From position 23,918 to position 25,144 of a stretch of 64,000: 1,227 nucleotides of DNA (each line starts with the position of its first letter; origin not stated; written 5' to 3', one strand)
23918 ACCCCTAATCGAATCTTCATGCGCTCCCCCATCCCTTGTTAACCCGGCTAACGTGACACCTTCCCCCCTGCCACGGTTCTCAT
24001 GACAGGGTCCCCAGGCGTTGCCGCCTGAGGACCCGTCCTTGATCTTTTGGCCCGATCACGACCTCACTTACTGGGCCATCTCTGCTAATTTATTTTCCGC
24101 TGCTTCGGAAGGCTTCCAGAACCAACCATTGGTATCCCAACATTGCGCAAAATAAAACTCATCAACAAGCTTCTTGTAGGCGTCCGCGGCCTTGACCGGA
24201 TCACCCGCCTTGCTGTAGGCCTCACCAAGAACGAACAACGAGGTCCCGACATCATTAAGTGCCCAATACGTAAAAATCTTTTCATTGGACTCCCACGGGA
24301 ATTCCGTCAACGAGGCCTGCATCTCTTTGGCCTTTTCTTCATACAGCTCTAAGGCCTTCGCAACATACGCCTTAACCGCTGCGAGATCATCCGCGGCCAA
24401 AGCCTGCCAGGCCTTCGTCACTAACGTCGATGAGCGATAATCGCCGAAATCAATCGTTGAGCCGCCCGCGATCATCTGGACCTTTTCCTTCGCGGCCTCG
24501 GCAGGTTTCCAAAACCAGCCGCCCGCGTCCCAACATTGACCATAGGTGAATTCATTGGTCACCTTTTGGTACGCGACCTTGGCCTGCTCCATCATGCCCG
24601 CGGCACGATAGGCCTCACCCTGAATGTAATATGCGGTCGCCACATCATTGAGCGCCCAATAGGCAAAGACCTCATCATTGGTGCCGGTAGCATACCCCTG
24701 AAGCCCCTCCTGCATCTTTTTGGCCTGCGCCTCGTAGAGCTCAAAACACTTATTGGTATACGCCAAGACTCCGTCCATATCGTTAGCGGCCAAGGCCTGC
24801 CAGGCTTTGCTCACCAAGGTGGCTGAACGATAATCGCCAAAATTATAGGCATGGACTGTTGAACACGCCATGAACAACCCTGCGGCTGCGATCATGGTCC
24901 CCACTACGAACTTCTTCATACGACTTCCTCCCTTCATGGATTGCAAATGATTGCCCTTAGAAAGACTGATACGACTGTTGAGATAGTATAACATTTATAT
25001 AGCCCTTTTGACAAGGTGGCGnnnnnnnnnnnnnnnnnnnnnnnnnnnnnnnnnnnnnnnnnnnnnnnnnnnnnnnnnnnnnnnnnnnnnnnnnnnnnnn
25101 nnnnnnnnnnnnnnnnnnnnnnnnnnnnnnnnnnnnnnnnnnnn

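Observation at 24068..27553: Previously unrecognised ~130-aa alpha-helical module in four copies across a lipoprotein and the N-terminal half of a GH2-like hydrolase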

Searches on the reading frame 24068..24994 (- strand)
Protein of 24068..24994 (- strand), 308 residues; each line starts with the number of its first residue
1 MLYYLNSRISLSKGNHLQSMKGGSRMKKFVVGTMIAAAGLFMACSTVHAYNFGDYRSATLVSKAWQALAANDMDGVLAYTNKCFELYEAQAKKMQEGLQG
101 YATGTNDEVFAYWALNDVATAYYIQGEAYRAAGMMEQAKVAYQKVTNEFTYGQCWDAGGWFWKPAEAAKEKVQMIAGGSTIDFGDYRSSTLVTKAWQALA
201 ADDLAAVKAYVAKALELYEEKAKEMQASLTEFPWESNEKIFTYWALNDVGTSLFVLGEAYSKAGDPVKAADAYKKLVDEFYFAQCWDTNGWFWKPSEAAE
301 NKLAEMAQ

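Call 3: search_protein_families(library=pfam, proteins=[window:24068-24994:-], max_evalue=1)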
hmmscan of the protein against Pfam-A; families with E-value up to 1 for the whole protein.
window:24068-24994:- (308 aa): 16 families
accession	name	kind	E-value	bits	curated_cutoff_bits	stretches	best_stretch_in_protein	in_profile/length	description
PF13174.12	TPR_6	-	3.6e-10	40.3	26.3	2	121-149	2-30/33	Tetratricopeptide repeat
PF07719.23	TPR_2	-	2.9e-06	27.4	27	2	253-277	4-28/34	Tetratricopeptide repeat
PF00515.34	TPR_1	-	3.4e-06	27.1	27.8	2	119-145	1-27/34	Tetratricopeptide repeat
PF13424.12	TPR_12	-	0.00021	21.9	30.1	1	249-276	44-71/77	Tetratricopeptide repeat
PF13181.12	TPR_8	-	0.00097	19.6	25.7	1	119-146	1-28/34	Tetratricopeptide repeat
PF13176.12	TPR_7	-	0.0031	17.9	27.9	1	252-276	1-25/36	Tetratricopeptide repeat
PF10602.15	RPN7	-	0.02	15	29.6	0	199-251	84-126/174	26S proteasome subunit RPN7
PF12937.12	F-box-like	-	0.031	14.5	24.3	0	54-72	20-38/47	F-box-like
PF12895.13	ANAPC3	-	0.051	14.3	27.2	0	102-154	17-65/82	Anaphase-promoting complex, cyclosome, subunit 3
PF25051.1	WHD_MCM8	-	0.056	13.9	26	1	89-128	15-54/80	MCM8 winged helix domain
PF13374.12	TPR_10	-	0.063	13.8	27.5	1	114-145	4-35/42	Tetratricopeptide repeat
PF04708.17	Pox_F16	-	0.082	12.8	30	0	45-84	34-73/215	Poxvirus F16 protein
PF13428.12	TPR_14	-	0.14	13.4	23.5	0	254-279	5-30/44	Tetratricopeptide repeat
PF19044.6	P-loop_TraG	-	0.17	10.9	25.8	0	54-91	249-286/413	TraG P-loop domain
PF07721.20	TPR_4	-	0.5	11.6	27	0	253-271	4-22/26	Tetratricopeptide repeat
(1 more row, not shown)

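Call 4: search_protein_families(library=ncbifam, proteins=[window:24068-24994:-], max_evalue=1)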
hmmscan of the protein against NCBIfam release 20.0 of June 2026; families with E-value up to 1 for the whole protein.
window:24068-24994:- (308 aa): 2 families
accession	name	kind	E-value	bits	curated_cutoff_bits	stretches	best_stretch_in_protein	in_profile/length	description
TIGR02795.1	tol_pal_ybgF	equivalog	0.0015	19.1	90.1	1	118-150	38-70/119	tol-pal system protein YbgF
NF047507.1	TPR_BatC_Lepto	exception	0.068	12.6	175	1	251-275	97-121/214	TPR repeat-containing protein BatC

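Call 7: find_homologous_proteins(query=window:24068-24919:-)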
Query window:24068-24919:- (283 aa): 1503 proteins with E <= 0.001 among 8000 candidates; the best 120 are listed.
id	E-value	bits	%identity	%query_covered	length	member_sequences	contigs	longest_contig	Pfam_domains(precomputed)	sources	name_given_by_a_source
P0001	7.4e-185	631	100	100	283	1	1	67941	PF00515.35,PF07719.24,PF13174.13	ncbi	-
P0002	1.1e-171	588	63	91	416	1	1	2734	PF07719.24,PF13174.13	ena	-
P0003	1.2e-169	581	59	90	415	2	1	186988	PF25051.2,PF00515.35,PF13181.13,PF07719.24,PF13174.13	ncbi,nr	ncbi:MAG: tetratricopeptide repeat protein [Candidatus Aceula meridiana]|nr:tetratricopeptide repeat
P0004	5.5e-168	576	63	90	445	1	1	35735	PF00515.35,PF13424.13,PF13181.13,PF07719.24,PF13174.13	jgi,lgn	-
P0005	2.0e-164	564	58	91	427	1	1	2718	PF00515.35,PF13424.13,PF13428.13,PF13181.13,PF07719.24,PF13174.13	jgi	jgi:tetratricopeptide (TPR) repeat protein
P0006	4.7e-163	560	62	91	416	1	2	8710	PF00515.35,PF13181.13,PF07719.24,PF13174.13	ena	-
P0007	7.7e-161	552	62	90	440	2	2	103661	PF07719.24,PF13174.13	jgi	-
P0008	2.1e-159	548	63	91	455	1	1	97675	PF00515.35,PF13424.13,PF13181.13,PF07719.24,PF13174.13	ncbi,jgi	-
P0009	4.9e-159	546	57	98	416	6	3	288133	PF15948.11,PF00515.35,PF04708.18,PF13424.13,PF13181.13,PF07719.24,PF13174.13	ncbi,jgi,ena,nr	ncbi:MAG TPA: tetratricopeptide repeat protein [Candidatus Omnitrophota bacterium]|nr:tetratricopept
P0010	1.9e-156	538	60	90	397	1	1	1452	PF00515.35,PF04708.18,PF06782.17,PF13181.13,PF07719.24,PF13174.13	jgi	jgi:tetratricopeptide (TPR) repeat protein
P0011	6.5e-156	536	63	91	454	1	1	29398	PF00515.35,PF13424.13,PF13181.13,PF07719.24,PF13174.13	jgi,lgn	-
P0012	1.3e-153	529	58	90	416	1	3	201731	PF13424.13,PF13181.13,PF07719.24,PF13174.13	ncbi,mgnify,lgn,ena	mgnify:CR=1 FL=1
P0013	1.1e-144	499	49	98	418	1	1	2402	PF13174.13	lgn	-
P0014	2.1e-144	498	48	91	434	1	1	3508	PF23300.4,PF00515.35,PF13424.13,PF23354.2,PF13432.13,PF13428.13,PF13181.13,PF07719.24,PF13174.13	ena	-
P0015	4.8e-140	484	50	92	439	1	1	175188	PF02469.28,PF00515.35,PF13424.13,PF13428.13,PF13181.13,PF07719.24,PF13174.13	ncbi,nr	ncbi:MAG: tetratricopeptide repeat protein [Candidatus Omnitrophica bacterium]|nr:tetratricopeptide 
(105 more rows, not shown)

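Call 8: search_solved_structures(query=window:24068-24919:-, max_evalue=10, show_alignments=2)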
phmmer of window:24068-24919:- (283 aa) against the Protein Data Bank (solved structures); distinct sequences matched with E-value up to 10: 5.
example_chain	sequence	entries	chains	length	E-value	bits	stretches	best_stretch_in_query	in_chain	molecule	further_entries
7obi_A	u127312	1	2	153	0.078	15.9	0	228-252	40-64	CTPR-rv4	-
8ump_A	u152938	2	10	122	0.13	15.1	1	91-121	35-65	T33-ml35-redesigned-TPR-domain-fold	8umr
9gzg_A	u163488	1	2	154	0.34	13.8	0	230-262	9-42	Engineered CTPR protein with glutamic acids for conductivity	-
1yd2_A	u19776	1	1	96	2.2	11.1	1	43-94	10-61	UvrABC system protein C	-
8k83_A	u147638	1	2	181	8.8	9.2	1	164-198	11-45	De novo design protein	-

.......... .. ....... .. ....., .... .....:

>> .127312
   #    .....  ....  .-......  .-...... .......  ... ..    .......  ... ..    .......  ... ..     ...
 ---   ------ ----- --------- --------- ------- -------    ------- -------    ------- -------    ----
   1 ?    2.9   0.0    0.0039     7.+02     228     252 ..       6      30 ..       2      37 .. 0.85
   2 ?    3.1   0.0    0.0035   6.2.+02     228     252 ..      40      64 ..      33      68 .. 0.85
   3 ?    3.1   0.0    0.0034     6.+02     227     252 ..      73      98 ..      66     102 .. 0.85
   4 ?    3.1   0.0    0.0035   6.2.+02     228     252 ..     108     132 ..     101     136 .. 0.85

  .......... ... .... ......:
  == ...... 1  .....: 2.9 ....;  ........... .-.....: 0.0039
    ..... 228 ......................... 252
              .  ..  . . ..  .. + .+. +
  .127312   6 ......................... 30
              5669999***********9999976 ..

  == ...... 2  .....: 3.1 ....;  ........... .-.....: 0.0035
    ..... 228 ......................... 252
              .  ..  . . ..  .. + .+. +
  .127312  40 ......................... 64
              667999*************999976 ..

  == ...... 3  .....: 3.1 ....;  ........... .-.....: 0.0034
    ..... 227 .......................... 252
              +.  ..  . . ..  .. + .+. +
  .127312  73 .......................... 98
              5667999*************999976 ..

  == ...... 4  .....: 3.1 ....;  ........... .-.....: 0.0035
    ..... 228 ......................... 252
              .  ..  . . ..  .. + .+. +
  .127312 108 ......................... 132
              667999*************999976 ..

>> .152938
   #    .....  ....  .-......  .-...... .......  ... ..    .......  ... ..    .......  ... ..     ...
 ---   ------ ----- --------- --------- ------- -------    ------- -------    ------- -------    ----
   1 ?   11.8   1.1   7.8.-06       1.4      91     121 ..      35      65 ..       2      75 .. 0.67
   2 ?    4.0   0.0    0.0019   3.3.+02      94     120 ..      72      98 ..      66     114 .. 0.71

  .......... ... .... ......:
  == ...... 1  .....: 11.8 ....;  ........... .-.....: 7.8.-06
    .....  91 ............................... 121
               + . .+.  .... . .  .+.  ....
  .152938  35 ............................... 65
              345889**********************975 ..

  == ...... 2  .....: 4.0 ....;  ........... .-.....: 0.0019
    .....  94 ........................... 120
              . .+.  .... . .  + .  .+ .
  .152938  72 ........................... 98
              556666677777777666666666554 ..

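Call 22: predict_structure(alignment_id=A1)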
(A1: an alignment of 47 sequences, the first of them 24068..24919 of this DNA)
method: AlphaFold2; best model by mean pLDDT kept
length: 283 residues; sequences in the alignment: 47
mean_pLDDT: 89.5   pTM: 0.78
mean pLDDT of the five models: 89.5, 89.0, 88.5, 87.6, 86.9
residues with pLDDT >= 90: 206; 70-90: 48; 50-70: 19; < 50: 10
segments of 3 or more residues with pLDDT < 50: 13-22
pLDDT, mean of each block of 10 residues (from residue 1): 57 47 73 93 94 98 98 92 92 97 95 97 93 77 93 86 91 96 97 93 93 88 97 98 98 96 81 97 88
secondary structure, 60 per line:
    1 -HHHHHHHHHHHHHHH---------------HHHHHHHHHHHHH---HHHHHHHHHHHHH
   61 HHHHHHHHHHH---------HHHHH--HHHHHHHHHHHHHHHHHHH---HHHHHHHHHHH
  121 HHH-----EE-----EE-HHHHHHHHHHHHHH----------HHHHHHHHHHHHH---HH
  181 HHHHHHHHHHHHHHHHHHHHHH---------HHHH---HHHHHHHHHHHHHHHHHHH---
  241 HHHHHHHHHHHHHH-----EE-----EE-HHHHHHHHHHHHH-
elements in order: H2-16 H32-44 H48-71 H81-85 H88-106 H110-123 H139-152 H163-175 H179-202 H212-215 H219-237 H241-254 H270-282

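Call 27: fold_search(model_id=the predicted structure, library=pdb)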
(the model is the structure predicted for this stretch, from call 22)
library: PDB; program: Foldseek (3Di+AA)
matches with E <= 10: 1040; with E <= 0.001: 0
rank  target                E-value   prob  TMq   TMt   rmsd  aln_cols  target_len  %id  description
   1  9qhc_A                4.1e-03  0.96  0.19  0.19  14.4       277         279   18  Crystal structure of 8-repeat CTPR protein with eliminated coordination sites (released 2025-10-22)
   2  3uq3_A                1.0e-02  0.87  0.18  0.19  18.2       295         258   11  TPR2AB-domain:pHSP90-complex of yeast Sti1 (released 2012-01-18)
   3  9gaw_Y                1.7e-02  0.60  0.16  0.11  21.3       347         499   13  High-resolution structure of the Anaphase-promoting complex/cyclosome (APC/C) bound to co-activator Cdh1 (released 2024-08-14)
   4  7t6d_B                1.9e-02  0.96  0.25  0.20  19.5       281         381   12  CryoEM structure of the YejM/LapB complex (released 2022-08-17)
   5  7yea_A                2.0e-02  0.85  0.20  0.08  18.3       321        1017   15  Human O-GlcNAc transferase Dimer (released 2023-07-12)
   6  4hot_A                2.1e-02  0.97  0.24  0.16  16.0       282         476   15  Crystal Structure of Full-Length Human IFIT5 with 5`-triphosphate Oligoadenine (released 2013-01-23)
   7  7kw7_E                2.5e-02  0.69  0.17  0.15  18.9       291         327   14  Atomic cryoEM structure of Hsp90-Hsp70-Hop-GR (released 2021-12-08)
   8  1w3b_B                2.5e-02  0.69  0.17  0.14  18.7       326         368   13  The superhelical TPR domain of O-linked GlcNAc transferase reveals structural similarities to importin alpha. (released 2004-09-09)
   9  8zht_B                3.3e-02  1.00  0.30  0.44  12.1       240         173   12  Structure of PpiD-YfgM complex (released 2025-02-12)
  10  1w3b_A                3.3e-02  0.89  0.21  0.17  15.3       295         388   14  The superhelical TPR domain of O-linked GlcNAc transferase reveals structural similarities to importin alpha. (released 2004-09-09)
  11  9gzg_A                3.5e-02  1.00  0.28  0.46   7.4       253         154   16  Crystal structure of CTPR4E4 mutant (released 2025-10-15)
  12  8pkp_K                3.6e-02  0.75  0.21  0.14  15.3       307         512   13  Cryo-EM structure of the apo Anaphase-promoting complex/cyclosome (APC/C) at 3.2 Angstrom resolution (released 2023-07-19)
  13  8dth_A                3.8e-02  0.97  0.23  0.11  13.8       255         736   14  Cryo-EM structure of Arabidopsis SPY alternative conformation 2 (released 2023-03-08)
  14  9hmf_K                4.0e-02  0.92  0.26  0.13  14.9       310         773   14  Periplasmic scaffold of the Campylobacter jejuni flagellar motor (alpha carbon trace) (released 2024-12-25)
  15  4zlh_B                4.2e-02  0.94  0.24  0.20  15.1       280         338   15  Structure of the LapB cytoplasmic domain at 2 angstroms (released 2015-11-11)
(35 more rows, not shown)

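Call 54: find_encoding_contigs(protein=P0009, flank=8000, max_places=1)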
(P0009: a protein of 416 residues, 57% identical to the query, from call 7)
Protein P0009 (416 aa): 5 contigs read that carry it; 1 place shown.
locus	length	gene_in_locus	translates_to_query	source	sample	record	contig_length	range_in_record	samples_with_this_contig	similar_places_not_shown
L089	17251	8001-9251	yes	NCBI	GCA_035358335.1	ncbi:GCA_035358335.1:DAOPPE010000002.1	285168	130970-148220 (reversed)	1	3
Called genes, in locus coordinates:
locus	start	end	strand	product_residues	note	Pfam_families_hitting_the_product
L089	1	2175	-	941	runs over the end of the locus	-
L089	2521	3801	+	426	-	PF01547:SBP_bac_1, PF13416:SBP_bac_8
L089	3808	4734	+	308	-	PF00528:BPD_transp_1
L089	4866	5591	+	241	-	PF00528:BPD_transp_1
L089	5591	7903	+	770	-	PF13174:TPR_6 (faint), PF02836:Glyco_hydro_2_C, PF03198:Glyco_hydro_72 (faint), PF26410:GH5_mannosidase (weak)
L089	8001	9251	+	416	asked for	PF04708:Pox_F16 (faint), PF13424:TPR_12 (faint), PF00515:TPR_1 (faint), PF07719:TPR_2 (faint), PF13181:TPR_8 (faint), PF15948:DUF4756 (faint), PF13174:TPR_6 (weak)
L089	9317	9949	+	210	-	-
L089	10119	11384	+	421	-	-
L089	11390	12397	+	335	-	PF00356:LacI, PF00532:Peripla_BP_1, PF13407:Peripla_BP_4, PF13377:Peripla_BP_3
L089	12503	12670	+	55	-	-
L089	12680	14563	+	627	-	PF01134:GIDA, PF12831:FAD_oxidored, PF21680:GIDA_C_1st, PF13932:SAM_GIDA_C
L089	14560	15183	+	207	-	PF02581:TMP-TENI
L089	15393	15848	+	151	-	PF02675:AdoMet_dc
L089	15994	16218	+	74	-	-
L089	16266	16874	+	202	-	-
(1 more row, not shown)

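Call 61: find_encoding_contigs(protein=P0001, flank=1000, max_places=1)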
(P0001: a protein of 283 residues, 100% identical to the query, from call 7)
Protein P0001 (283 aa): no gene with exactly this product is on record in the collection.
